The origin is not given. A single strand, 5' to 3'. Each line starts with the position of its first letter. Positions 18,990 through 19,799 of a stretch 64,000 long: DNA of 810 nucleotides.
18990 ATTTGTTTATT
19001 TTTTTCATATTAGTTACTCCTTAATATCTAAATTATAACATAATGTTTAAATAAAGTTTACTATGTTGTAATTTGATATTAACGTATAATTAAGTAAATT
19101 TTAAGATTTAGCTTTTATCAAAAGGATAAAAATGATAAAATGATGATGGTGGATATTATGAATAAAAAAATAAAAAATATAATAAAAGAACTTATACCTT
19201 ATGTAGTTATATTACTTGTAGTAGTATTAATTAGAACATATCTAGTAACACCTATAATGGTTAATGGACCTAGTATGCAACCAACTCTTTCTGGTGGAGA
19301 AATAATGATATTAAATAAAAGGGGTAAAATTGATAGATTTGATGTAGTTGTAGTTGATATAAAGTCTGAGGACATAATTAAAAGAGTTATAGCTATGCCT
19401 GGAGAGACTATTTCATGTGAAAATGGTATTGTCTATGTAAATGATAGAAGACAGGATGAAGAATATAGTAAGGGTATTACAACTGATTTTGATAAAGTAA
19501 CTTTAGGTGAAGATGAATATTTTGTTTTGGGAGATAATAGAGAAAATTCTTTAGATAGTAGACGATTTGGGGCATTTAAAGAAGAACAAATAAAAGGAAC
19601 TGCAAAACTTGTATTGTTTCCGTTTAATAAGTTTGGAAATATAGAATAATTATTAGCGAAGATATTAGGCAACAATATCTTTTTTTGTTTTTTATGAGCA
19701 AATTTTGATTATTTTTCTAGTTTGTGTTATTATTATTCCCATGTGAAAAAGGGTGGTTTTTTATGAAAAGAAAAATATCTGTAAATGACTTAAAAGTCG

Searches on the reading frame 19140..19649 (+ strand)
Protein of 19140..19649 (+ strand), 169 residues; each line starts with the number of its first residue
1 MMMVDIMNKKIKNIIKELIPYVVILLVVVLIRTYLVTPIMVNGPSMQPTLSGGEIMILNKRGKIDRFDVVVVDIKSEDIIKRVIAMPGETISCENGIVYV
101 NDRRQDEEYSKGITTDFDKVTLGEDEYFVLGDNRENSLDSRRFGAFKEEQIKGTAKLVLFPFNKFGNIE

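Call 77: search_protein_families(library=ncbifam, proteins=[window:19140-19649:+], max_evalue=0.00001)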
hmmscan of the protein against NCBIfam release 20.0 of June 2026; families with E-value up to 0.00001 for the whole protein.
window:19140-19649:+ (169 aa): 5 families
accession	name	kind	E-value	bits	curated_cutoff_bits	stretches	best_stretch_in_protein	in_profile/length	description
TIGR02227.1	sigpep_I_bact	equivalog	2.1e-38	131.8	47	1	21-163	5-162/162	signal peptidase I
NF008114.0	PRK10861.1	equivalog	7.9e-12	45.1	277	1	119-164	261-306/324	signal peptidase I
TIGR02771.1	TraF_Ti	equivalog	2.8e-08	33.5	100.25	1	77-159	82-169/171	conjugative transfer signal peptidase TraF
TIGR02754.1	sod_Ni_protease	equivalog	1.6e-07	31.7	63.25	0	125-156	58-89/90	nickel-type superoxide dismutase maturation protease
NF010459.0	PRK13884.1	subfamily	3.9e-07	29.7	156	1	79-158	88-175/178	conjugal transfer peptidase TraF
